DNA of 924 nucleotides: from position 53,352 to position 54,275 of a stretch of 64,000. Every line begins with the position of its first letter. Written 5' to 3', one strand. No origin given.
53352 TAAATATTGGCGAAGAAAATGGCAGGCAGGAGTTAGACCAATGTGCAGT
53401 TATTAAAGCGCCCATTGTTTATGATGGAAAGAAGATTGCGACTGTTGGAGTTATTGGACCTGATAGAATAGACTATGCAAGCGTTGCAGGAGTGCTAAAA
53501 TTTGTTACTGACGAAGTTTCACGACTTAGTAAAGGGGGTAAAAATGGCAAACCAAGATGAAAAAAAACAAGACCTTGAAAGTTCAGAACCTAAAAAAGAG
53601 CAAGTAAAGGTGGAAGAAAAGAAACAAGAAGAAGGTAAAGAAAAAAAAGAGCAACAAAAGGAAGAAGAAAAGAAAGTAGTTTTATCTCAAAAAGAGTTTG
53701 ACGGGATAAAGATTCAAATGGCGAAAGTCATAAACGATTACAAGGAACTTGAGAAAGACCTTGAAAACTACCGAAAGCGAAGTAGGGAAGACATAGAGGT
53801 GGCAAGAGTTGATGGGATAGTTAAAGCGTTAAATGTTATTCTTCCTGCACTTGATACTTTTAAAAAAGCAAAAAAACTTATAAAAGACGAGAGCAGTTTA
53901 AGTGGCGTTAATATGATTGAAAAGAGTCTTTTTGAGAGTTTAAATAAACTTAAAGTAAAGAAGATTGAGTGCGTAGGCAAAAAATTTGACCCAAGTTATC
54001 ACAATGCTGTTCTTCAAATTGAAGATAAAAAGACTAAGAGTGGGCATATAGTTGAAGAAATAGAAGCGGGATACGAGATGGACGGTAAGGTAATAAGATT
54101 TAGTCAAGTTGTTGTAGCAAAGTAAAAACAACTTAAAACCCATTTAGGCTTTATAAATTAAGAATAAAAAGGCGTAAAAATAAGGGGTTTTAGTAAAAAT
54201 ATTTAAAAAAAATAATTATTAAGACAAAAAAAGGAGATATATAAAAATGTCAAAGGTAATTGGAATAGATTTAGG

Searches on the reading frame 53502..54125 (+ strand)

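Call 7: search_protein_families(library=ncbifam, proteins=[window:53502-54125:+], max_evalue=0.01)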
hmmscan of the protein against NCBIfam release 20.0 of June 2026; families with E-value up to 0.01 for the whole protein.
window:53502-54125:+ (207 aa): 26 families (the best 25 are shown)
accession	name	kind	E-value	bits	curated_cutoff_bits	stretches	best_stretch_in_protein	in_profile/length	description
NF010738.0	PRK14140.1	equivalog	1e-32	113.5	137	1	21-206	7-190/191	nucleotide exchange factor GrpE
NF010741.0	PRK14143.1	equivalog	1.3e-26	93.6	184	1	18-206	32-225/258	nucleotide exchange factor GrpE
NF010757.0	PRK14160.1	equivalog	1.4e-23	83.4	184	1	17-207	31-211/211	nucleotide exchange factor GrpE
NF010750.0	PRK14153.1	equivalog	3.6e-22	78.9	194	1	28-207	4-187/194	nucleotide exchange factor GrpE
NF010739.0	PRK14141.1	equivalog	1.4e-19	70.5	192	1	19-207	3-193/211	nucleotide exchange factor GrpE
NF010737.0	PRK14139.1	equivalog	1.1e-18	67.9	164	1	30-207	8-186/188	nucleotide exchange factor GrpE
NF010755.0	PRK14158.1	equivalog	2.4e-18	66.3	200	1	19-207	2-194/198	nucleotide exchange factor GrpE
NF010747.0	PRK14149.1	equivalog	2.9e-18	66.1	176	1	21-207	8-189/191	nucleotide exchange factor GrpE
NF010743.0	PRK14145.1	equivalog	3.2e-18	66.4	186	1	17-207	9-200/200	nucleotide exchange factor GrpE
NF010748.0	PRK14150.1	equivalog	3.5e-18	65.8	152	1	17-207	3-196/198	nucleotide exchange factor GrpE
NF010754.0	PRK14157.1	equivalog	5.3e-17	62.5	211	1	19-206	38-223/227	nucleotide exchange factor GrpE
NF010749.0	PRK14151.1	equivalog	1.7e-15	57.2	231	1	42-207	5-175/188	nucleotide exchange factor GrpE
NF010745.0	PRK14147.1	equivalog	6.2e-15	55.5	184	1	49-207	10-170/172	nucleotide exchange factor GrpE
NF010752.0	PRK14155.1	equivalog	3.8e-14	52.6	194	1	58-206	14-170/208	nucleotide exchange factor GrpE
NF010742.0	PRK14144.1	equivalog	4.7e-14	52.7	215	1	21-206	6-197/199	nucleotide exchange factor GrpE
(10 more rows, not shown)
